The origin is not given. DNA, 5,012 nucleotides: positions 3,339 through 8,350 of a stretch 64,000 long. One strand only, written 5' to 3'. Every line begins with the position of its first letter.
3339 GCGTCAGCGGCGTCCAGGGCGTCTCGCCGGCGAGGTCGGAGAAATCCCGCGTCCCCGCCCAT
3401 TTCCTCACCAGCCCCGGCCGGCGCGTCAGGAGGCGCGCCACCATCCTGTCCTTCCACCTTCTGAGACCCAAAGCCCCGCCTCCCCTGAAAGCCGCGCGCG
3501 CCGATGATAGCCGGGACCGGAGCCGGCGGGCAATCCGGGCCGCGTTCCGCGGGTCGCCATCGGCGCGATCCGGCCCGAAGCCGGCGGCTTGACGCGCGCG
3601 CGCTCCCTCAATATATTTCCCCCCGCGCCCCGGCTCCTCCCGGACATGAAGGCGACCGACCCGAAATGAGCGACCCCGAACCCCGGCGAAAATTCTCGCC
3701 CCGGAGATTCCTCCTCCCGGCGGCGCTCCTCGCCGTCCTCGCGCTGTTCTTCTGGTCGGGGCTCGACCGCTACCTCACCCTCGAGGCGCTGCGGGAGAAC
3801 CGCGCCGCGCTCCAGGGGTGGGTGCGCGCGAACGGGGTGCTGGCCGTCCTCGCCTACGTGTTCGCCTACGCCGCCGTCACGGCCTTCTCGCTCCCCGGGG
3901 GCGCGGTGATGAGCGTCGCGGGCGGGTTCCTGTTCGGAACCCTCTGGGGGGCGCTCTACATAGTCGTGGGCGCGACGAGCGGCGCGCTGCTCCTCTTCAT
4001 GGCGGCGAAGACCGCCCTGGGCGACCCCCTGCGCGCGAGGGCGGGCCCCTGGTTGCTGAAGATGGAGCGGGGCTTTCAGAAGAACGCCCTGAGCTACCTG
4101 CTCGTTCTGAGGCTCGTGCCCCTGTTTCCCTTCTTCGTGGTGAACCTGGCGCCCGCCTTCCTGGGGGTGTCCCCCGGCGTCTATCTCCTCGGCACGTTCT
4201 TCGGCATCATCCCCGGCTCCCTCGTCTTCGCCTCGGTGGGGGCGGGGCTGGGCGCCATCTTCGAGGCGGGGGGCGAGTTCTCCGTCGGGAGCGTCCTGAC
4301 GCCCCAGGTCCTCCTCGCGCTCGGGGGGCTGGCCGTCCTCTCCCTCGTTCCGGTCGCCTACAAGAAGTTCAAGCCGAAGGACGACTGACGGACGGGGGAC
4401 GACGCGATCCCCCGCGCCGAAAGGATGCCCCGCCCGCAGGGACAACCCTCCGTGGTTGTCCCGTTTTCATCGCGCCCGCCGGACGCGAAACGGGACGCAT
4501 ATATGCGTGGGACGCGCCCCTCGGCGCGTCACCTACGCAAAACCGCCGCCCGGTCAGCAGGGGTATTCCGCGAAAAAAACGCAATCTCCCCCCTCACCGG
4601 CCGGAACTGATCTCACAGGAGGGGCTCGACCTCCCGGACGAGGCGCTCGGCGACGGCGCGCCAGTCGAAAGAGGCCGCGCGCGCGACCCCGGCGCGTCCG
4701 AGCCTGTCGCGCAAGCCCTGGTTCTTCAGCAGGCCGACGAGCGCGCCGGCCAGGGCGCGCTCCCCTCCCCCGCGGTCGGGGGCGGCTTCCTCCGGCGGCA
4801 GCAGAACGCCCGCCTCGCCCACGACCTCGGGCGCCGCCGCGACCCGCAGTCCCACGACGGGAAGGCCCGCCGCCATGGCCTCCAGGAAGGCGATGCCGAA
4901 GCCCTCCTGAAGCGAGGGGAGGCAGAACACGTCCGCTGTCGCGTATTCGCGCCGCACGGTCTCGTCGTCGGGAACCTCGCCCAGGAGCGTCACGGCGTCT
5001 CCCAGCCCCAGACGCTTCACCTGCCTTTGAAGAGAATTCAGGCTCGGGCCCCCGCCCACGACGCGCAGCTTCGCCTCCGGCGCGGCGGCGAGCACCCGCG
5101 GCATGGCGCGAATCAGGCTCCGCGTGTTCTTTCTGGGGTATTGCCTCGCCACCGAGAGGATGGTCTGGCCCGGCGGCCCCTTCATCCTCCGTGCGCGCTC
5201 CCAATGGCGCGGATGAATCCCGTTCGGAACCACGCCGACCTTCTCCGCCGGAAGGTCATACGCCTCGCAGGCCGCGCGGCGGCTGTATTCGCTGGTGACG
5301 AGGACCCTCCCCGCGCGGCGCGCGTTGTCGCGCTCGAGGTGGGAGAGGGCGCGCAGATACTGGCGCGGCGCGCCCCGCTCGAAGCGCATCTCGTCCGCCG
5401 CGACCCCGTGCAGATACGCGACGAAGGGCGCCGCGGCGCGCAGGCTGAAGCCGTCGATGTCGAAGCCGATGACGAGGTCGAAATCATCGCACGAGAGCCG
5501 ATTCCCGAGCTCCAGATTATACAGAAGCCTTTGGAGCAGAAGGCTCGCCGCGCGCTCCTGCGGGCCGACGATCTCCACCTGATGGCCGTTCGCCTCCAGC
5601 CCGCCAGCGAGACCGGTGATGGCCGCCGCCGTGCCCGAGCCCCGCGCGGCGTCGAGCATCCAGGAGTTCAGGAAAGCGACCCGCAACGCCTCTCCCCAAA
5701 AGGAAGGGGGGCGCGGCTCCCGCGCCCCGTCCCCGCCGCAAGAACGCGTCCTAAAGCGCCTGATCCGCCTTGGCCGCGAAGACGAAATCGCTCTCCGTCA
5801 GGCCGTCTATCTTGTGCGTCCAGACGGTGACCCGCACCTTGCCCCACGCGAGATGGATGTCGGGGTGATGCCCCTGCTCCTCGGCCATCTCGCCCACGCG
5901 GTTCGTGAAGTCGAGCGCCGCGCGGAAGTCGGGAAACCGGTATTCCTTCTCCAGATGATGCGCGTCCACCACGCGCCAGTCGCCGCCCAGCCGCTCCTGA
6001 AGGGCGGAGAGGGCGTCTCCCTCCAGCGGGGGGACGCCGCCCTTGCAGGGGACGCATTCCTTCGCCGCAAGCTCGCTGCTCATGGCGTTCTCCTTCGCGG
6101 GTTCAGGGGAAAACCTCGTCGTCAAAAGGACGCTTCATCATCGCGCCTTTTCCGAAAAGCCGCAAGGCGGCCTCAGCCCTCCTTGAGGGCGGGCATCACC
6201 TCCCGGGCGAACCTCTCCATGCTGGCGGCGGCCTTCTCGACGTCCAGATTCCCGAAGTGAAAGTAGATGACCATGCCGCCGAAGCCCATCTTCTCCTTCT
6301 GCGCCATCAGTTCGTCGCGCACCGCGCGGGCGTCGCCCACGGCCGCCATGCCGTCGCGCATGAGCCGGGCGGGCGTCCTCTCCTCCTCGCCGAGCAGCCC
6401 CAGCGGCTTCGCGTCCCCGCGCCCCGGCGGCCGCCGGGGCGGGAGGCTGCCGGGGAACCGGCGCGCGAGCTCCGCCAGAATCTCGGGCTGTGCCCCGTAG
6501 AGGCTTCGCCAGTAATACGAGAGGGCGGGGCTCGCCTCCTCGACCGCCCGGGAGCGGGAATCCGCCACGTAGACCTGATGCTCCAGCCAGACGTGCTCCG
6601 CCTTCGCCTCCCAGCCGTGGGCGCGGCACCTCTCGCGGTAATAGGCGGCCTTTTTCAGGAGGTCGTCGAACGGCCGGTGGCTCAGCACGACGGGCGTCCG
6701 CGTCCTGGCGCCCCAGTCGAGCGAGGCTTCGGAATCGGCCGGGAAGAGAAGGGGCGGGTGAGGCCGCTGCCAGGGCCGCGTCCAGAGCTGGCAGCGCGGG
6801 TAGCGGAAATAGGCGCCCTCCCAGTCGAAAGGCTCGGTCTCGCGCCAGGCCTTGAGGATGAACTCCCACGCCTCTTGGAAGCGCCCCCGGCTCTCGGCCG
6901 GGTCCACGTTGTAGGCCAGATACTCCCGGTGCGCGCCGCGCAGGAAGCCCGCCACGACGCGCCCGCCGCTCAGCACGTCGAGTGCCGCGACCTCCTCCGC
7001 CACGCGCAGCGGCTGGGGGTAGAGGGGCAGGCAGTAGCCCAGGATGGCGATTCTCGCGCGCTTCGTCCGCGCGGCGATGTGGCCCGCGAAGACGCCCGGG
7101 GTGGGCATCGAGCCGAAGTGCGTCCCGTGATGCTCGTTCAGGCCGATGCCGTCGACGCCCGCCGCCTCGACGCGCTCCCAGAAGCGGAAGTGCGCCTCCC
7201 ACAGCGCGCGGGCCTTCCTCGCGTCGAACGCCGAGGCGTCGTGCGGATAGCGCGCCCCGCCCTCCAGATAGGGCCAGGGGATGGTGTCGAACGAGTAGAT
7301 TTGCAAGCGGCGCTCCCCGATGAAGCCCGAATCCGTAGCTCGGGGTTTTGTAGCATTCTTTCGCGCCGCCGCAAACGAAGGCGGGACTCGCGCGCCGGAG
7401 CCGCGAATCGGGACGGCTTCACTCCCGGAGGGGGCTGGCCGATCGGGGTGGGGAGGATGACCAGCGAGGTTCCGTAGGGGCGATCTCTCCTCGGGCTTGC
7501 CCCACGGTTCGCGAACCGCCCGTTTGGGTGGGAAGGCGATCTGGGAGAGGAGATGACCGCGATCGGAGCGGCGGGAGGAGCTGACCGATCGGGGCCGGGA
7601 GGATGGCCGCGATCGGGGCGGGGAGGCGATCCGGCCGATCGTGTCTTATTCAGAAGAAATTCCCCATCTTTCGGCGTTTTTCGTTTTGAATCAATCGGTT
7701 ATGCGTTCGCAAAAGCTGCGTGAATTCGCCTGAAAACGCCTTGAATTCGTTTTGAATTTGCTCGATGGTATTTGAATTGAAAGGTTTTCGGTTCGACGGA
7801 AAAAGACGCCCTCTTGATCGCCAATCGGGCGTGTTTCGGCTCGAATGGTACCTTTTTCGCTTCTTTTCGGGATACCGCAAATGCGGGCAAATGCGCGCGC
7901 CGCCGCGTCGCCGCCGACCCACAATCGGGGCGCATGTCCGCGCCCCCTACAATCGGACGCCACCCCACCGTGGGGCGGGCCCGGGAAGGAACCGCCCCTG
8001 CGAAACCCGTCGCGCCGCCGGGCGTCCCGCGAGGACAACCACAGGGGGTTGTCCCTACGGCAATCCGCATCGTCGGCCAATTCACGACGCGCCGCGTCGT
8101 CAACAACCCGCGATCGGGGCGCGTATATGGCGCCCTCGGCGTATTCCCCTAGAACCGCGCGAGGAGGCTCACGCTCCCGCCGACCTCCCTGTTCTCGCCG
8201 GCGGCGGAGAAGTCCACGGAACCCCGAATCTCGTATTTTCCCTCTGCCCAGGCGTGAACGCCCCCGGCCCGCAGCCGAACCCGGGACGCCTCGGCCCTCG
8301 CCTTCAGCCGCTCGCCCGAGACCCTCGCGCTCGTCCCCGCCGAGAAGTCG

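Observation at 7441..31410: A ~24-kb accessory segment bracketed by ~0.7-kb inverted repeats that abut two outward-facing autotransporter paralogues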

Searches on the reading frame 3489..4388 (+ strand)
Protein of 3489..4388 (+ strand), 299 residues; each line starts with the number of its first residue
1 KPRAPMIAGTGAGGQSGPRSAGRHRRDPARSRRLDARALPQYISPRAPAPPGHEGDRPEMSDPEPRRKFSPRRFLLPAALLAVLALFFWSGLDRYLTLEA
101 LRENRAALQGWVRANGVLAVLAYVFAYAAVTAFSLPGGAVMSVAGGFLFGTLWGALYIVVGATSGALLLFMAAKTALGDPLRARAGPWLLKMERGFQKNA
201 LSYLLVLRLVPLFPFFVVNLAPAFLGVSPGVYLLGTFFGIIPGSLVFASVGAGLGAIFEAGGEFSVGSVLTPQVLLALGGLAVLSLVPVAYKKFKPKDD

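Call 79: search_protein_families(library=pfam, proteins=[window:3489-4388:+], max_evalue=0.0001)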
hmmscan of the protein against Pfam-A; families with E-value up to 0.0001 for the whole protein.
window:3489-4388:+ (299 aa): 1 family
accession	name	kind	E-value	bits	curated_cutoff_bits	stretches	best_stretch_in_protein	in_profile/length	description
PF09335.16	VTT_dom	-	2.2e-20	73.8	33.9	1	138-252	3-122/123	VTT domain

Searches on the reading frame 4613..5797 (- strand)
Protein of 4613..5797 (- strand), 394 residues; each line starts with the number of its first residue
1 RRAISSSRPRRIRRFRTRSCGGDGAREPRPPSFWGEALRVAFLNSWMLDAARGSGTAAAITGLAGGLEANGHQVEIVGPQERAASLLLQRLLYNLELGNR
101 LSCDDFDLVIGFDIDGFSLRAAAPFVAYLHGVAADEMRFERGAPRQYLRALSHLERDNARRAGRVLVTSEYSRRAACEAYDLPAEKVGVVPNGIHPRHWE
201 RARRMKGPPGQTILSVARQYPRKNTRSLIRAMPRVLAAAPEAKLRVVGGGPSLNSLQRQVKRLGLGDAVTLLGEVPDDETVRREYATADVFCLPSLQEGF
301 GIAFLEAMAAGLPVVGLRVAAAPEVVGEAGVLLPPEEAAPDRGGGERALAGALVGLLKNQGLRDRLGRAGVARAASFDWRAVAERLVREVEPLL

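Call 79: search_protein_families(library=pfam, proteins=[window:4613-5797:-], max_evalue=0.0001)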
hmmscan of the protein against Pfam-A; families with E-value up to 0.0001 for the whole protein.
window:4613-5797:- (394 aa): 5 families
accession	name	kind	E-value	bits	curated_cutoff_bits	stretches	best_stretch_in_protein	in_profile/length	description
PF13692.12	Glyco_trans_1_4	-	1.3e-33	116.7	27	1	211-339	2-130/142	Glycosyl transferases group 1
PF00534.26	Glycos_transf_1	-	1.6e-31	109.6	26.4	1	211-370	16-169/172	Glycosyl transferases group 1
PF13439.12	Glyco_transf_4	-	1.5e-13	51.6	28.5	1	55-196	3-168/170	Glycosyltransferase Family 4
PF20706.3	GT4-conflict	-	2.5e-12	46.9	26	1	126-315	110-309/385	Family 4 Glycosyltransferase in conflict systems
PF13579.12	Glyco_trans_4_4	-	3e-08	34.6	29.7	1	120-193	92-158/158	Glycosyl transferase 4-like domain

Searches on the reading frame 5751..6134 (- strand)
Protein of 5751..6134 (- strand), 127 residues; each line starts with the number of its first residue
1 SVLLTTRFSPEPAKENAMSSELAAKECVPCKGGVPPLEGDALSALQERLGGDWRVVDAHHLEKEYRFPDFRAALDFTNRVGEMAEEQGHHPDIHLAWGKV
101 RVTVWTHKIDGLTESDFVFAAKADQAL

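Call 79: search_protein_families(library=pfam, proteins=[window:5751-6134:-], max_evalue=0.0001)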
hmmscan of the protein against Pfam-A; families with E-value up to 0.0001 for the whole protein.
window:5751-6134:- (127 aa): 1 family
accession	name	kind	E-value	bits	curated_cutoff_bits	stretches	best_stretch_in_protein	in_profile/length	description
PF01329.24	Pterin_4a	-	1.1e-28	99.6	26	1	37-125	3-90/91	Pterin 4 alpha carbinolamine dehydratase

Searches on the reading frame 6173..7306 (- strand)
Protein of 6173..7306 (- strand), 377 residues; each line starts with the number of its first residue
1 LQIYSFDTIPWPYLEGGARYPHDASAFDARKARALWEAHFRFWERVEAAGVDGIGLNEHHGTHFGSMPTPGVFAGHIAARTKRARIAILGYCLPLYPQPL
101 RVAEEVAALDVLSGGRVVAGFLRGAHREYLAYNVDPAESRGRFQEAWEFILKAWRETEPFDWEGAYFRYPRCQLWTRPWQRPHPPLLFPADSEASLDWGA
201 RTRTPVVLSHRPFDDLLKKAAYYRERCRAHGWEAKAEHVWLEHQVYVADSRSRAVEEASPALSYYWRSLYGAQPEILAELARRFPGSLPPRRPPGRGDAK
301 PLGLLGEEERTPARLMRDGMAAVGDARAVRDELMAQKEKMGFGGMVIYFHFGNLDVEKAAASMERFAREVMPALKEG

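Call 10: search_protein_families(library=pfam, proteins=[window:6173-7306:-], max_evalue=0.001)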
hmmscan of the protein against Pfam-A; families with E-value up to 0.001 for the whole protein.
window:6173-7306:- (377 aa): 1 family
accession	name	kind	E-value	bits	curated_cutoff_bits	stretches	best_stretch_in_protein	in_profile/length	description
PF00296.26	Bac_luciferase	-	6.8e-36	124.6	27.9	1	36-342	22-312/314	Luciferase-like monooxygenase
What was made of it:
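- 6173..7357 (-): Left outside neighbour: a luciferase-like monooxygenase, co-directional with the left element. PF00296 (call 10).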

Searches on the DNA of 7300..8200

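Call 7: search_rna_families(source=window, start=7300, end=8200, threshold=evalue, max_evalue=1, show_alignments=2)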
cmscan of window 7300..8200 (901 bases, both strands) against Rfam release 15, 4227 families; matches with E-value up to 1: 0.
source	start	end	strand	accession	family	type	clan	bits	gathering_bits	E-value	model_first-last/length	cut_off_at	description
